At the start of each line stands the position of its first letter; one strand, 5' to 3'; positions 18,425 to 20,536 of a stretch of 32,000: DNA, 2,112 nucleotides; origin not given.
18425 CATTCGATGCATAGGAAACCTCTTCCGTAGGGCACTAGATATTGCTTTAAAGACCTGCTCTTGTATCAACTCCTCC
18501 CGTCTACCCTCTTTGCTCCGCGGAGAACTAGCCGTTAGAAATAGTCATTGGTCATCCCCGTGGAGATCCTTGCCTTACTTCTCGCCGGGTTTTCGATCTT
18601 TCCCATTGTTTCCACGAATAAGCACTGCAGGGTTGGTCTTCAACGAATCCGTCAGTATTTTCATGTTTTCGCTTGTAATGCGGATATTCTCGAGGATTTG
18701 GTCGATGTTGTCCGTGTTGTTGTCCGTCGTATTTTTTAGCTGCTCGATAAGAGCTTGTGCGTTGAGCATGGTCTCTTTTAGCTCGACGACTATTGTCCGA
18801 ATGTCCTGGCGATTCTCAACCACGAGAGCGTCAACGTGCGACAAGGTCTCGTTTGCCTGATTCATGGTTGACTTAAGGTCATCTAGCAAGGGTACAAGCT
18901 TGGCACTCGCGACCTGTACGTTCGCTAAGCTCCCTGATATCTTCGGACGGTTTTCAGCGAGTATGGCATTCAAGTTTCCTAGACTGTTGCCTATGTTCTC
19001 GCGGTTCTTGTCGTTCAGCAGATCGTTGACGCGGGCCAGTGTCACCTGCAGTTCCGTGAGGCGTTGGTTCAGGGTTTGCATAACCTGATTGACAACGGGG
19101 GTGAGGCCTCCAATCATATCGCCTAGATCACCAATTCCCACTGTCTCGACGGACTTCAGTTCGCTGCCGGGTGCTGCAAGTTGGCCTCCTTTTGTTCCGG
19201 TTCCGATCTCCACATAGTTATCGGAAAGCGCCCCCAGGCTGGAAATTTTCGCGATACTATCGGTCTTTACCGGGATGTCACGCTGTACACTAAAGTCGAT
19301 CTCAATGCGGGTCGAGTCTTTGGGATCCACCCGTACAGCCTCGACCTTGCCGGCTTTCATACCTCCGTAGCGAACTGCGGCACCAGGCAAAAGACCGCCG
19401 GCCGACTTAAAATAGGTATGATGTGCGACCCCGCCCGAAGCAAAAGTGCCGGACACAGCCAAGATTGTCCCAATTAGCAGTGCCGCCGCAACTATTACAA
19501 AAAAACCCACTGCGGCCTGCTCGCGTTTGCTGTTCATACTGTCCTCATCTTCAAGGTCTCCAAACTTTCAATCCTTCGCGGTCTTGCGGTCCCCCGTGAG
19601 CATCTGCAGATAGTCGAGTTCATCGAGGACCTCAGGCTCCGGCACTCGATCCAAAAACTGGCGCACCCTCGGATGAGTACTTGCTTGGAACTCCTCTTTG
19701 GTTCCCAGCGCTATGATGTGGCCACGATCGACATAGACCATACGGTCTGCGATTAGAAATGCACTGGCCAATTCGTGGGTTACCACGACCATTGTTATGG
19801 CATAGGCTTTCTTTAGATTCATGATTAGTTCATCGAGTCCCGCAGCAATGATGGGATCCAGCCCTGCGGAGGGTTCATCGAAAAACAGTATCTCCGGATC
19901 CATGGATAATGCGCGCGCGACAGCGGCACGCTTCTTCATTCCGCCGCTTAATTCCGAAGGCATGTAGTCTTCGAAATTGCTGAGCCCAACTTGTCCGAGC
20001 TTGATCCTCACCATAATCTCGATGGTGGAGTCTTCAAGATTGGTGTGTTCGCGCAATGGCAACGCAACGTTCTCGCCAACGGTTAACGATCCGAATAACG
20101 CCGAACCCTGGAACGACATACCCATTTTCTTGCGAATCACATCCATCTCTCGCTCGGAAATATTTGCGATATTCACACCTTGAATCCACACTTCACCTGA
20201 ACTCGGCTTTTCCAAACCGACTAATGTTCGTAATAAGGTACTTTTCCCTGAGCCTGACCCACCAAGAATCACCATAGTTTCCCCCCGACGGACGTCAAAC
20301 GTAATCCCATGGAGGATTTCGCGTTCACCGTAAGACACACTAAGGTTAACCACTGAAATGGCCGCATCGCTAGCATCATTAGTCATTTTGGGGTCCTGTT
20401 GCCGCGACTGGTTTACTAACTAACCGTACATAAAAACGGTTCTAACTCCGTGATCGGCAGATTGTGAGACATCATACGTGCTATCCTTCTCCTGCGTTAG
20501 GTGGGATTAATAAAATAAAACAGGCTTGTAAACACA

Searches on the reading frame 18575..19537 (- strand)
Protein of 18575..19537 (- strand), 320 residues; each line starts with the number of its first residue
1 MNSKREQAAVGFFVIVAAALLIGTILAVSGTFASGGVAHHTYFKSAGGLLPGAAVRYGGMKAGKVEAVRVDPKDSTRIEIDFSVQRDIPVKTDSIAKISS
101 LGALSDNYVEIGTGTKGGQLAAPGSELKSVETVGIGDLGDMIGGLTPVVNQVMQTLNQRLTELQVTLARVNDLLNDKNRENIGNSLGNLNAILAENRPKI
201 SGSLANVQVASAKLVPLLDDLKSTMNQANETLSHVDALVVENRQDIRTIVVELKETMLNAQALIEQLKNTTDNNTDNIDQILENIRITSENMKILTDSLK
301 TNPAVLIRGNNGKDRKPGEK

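Call 6: search_protein_families(library=pfam, proteins=[window:18575-19537:-], max_evalue=0.01)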
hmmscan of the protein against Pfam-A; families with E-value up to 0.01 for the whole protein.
window:18575-19537:- (320 aa): 6 families
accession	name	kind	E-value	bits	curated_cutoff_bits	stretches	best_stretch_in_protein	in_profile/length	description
PF02470.25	MlaD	-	2.8e-17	63.2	25.1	1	40-112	6-79/81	MlaD protein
PF01442.23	Apolipoprotein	-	3.8e-05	23.9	90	1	145-234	75-161/190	Apolipoprotein A1/A4/E domain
PF08429.16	PLU-1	-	0.0021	17.8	28.5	1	146-271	200-307/338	PLU-1-like protein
PF20072.4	DUF6468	-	0.0041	17.6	26.9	0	242-297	4-59/76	Domain of unknown function (DUF6468)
PF11887.13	Mce4_CUP1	-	0.0042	17.2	32.6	0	137-256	54-178/222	Cholesterol uptake porter CUP1 of Mce4, putative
PF05659.16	RPW8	-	0.0088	16.1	30.4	0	208-267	24-82/139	Arabidopsis broad-spectrum mildew resistance protein RPW8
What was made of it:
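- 18575..19537 (-): Long MlaD/MCE protein (320 aa): an N-terminal MCE domain followed by a long helical region. Pfam MlaD matches residues 40-112, and the rest gives coiled-coil-like weak hits (call 6).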

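Call 7: search_protein_families(library=ncbifam, proteins=[window:18575-19537:-], max_evalue=0.01)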
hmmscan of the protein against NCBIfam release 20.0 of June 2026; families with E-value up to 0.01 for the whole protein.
window:18575-19537:- (320 aa): 5 families
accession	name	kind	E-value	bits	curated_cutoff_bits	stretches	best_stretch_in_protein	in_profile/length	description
TIGR00996.1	Mtu_fam_mce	paralog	8.5e-21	74.4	140.5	1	14-290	7-276/291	MCE family protein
TIGR04430.1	OM_asym_MlaD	equivalog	1.1e-17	64.2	135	1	6-129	5-129/146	outer membrane lipid asymmetry maintenance protein MlaD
NF008070.2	PRK10807.1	equivalog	9e-06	24.6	525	0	213-317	436-538/542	intermembrane transport protein PqiB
NF045780.1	TrlF_fam_ATP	equivalog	0.00096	18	350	1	154-313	574-742/944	TrlF family AAA-like ATPase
TIGR02169.1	SMC_prok_A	equivalog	0.0013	16.5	729.4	1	149-293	194-333/1165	chromosome segregation protein SMC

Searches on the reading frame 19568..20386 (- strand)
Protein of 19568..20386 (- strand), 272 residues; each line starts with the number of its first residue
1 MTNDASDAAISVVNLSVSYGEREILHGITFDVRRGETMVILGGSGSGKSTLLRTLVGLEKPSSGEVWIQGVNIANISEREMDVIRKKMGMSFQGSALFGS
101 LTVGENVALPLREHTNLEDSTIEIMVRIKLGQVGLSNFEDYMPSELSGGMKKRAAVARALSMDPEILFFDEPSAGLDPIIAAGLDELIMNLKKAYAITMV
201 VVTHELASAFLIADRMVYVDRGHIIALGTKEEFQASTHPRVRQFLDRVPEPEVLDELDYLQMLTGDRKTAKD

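Call 6: search_protein_families(library=pfam, proteins=[window:19568-20386:-], max_evalue=0.01)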
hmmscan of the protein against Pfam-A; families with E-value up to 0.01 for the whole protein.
window:19568-20386:- (272 aa): 8 families
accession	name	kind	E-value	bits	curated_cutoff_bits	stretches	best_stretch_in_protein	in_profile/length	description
PF00005.33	ABC_tran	-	4.7e-33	115.1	25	1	25-173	1-136/137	ABC transporter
PF13304.12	AAA_21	-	5.6e-09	36.9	27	1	144-205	236-299/304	AAA domain, putative AbiEii toxin, Type IV TA system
PF13555.12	AAA_29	-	0.00016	21.8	27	1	26-52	13-39/61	P-loop containing region of AAA domain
PF01580.24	FtsK_SpoIIIE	-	0.00044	20.2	24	1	24-56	27-60/221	FtsK/SpoIIIE family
PF03193.22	RsgA_GTPase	-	0.00092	19.5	30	1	17-63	89-134/174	RsgA GTPase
PF13245.12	AAA_19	-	0.0013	19.4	25.1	1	35-92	11-65/134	AAA domain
PF13191.12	AAA_16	-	0.0034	18.4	32.6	1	31-61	18-51/167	AAA ATPase domain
PF09818.15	ABC_ATPase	-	0.0038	16.7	23.2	0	31-55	76-99/283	P-loop domain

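Call 7: search_protein_families(library=ncbifam, proteins=[window:19568-20386:-], max_evalue=0.01)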
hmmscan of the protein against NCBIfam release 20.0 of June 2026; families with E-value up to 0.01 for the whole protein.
window:19568-20386:- (272 aa): 191 families (the best 25 are shown)
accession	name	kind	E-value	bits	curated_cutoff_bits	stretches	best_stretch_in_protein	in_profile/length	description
NF008809.0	PRK11831.1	equivalog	1.5e-67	227.7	441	1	7-250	6-249/270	phospholipid ABC transporter ATP-binding protein MlaF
TIGR01186.1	proV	subfamily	6e-54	183.5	326.6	1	25-248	9-233/363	betaine/proline/choline family ABC transporter ATP-binding protein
NF008338.0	PRK11124.1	equivalog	9e-54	182.5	369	1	9-245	2-240/242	arginine ABC transporter ATP-binding protein ArtP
NF007027.0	PRK09493.1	equivalog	3.3e-51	173.9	379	1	11-248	3-239/240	glutamine ABC transporter ATP-binding protein GlnQ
TIGR00968.1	3a0106s01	subfamily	2e-50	171.5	342.75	1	10-247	1-233/237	sulfate ABC transporter ATP-binding protein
TIGR03265.1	PhnT2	equivalog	1e-49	169.6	457.7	1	8-236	3-226/353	putative 2-aminoethylphosphonate ABC transporter ATP-binding protein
NF008428.0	PRK11264.1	equivalog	5.1e-49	166.7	406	1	9-247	3-246/250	L-cystine ABC transporter ATP-binding protein TcyN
NF040933.2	ABC_arch_GlcV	equivalog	2.8e-47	161.3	450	1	23-233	20-229/357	glucose ABC transporter ATP-binding protein GlcV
TIGR00972.1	3a0107s01c2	equivalog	9.7e-47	159.4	343.2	1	10-244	2-242/248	phosphate ABC transporter ATP-binding protein PstB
NF043075.1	MMSYN1_0197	equivalog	1.5e-46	158.9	550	1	10-234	3-221/341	spermidine/putrescine ABC transporter ATP-binding protein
TIGR04520.1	ECF_ATPase_1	equivalog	8.3e-46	156.6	315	1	10-236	1-226/269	energy-coupling factor transporter ATPase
TIGR03005.1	ectoine_ehuA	equivalog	1e-45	155.9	345.4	1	12-248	3-250/252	ectoine/hydroxyectoine ABC transporter ATP-binding protein EhuA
TIGR04521.1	ECF_ATPase_2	equivalog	1.2e-45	155.7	330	1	21-236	17-235/279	energy-coupling factor transporter ATPase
TIGR02673.1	FtsE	equivalog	4.1e-45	154.1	264.85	1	10-222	2-213/214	cell division ATP-binding protein FtsE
NF008105.0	PRK10851.1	equivalog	9.8e-45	152.8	502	1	9-244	2-233/362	sulfate/thiosulfate ABC transporter ATP-binding protein CysA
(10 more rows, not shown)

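Call 61: search_solved_structures(query=window:19568-20386:-, max_evalue=1e-40, show_alignments=3)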
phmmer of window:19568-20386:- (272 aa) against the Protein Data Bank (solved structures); distinct sequences matched with E-value up to 1e-40: 15.
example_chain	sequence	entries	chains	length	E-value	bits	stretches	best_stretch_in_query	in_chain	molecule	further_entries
7d06_B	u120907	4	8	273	9.3e-62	212.4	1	6-252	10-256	ABC transporter ATP-binding protein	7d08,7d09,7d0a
6z5u_K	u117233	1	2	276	9.7e-62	212.3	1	6-252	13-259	ABC transporter ATP-binding protein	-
7ch8_I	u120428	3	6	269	9.7e-58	199.2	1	7-253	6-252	Probable ATP-binding component of ABC transporter | Probable ATP-binding component of ABC transporter,P.aeruginosa Mla F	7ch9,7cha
6ic4_I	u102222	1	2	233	6.3e-56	193.3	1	10-245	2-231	ABC transporter ATP-binding protein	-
6xbd_I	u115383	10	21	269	3.9e-54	187.4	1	12-250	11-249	Phospholipid transport system ATP-binding protein MlaF | Organic solvent ABC transporter ATP-binding protein | Toluene tolerance protein Ttg2A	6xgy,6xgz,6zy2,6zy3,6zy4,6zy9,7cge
7cgn_B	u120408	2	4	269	1e-53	186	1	12-250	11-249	Phospholipid ABC transporter ATP-binding protein MlaF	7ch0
8fed_G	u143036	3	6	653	1.3e-53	185.7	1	10-246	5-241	ABC transporter, ATP-binding protein,Green fluorescent protein chimera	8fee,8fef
8j5q_D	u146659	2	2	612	4.6e-53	183.9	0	16-252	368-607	Uncharacterized ABC transporter ATP-binding protein Rv1281c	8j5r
8j5s_D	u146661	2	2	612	2.7e-52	181.4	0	16-252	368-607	Uncharacterized ABC transporter ATP-binding protein Rv1281c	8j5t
4yms_J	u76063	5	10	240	1.5e-49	172.4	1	15-248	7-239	ABC-type polar amino acid transport system, ATPase component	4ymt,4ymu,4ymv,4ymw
8wd9_D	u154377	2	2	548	1.6e-49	172.3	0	23-250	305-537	Probable dipeptide-transport ATP-binding protein ABC transporter DppD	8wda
8wdb_D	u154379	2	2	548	9.4e-49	169.8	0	23-250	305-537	Probable dipeptide-transport ATP-binding protein ABC transporter DppD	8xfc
4u00_A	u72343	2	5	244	6e-44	154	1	10-248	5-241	Amino acid ABC transporter, ATP-binding protein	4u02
3c41_J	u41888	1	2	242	2.2e-43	152.2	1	10-248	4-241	Amino acid ABC transporter (ArtP)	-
2olj_A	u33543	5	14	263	2.7e-43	151.9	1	10-248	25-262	Amino acid ABC transporter | protein ArtP | ArtP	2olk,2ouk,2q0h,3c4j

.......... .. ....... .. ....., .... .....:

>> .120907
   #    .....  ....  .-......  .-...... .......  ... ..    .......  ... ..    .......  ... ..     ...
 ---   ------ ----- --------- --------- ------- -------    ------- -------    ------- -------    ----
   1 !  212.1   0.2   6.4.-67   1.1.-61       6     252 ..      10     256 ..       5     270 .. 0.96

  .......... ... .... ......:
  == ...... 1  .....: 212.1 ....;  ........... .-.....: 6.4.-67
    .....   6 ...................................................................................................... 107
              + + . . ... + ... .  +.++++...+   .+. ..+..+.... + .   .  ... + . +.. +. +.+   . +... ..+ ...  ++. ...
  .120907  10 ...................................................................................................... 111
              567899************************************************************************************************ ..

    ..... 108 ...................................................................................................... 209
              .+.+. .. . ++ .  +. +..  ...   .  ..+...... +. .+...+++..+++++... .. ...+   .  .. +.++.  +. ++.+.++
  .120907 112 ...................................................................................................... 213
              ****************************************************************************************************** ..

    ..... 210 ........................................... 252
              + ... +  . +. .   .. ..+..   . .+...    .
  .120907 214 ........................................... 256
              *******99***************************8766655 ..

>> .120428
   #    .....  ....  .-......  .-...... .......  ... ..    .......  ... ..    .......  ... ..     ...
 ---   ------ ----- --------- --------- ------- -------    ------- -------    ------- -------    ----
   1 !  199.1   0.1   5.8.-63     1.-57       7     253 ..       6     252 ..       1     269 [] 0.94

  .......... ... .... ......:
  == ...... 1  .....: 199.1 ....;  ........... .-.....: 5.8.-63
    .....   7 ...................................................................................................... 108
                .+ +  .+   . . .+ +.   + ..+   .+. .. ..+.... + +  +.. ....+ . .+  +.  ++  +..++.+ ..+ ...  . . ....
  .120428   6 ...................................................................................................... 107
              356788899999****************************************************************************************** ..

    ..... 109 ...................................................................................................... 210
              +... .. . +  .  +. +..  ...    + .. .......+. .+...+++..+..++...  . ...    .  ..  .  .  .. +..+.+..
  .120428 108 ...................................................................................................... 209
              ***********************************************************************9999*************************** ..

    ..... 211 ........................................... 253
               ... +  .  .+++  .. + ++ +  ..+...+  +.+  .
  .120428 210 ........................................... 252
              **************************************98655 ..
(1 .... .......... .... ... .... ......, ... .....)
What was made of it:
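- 19568..20386 (-): MlaF-like ABC ATPase (272 aa). Its C-terminal extension (about residues 250-272, nt 19571-19639) carries the motif DYLQML. The best solved relatives are MlaF chains (calls 7, 61).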
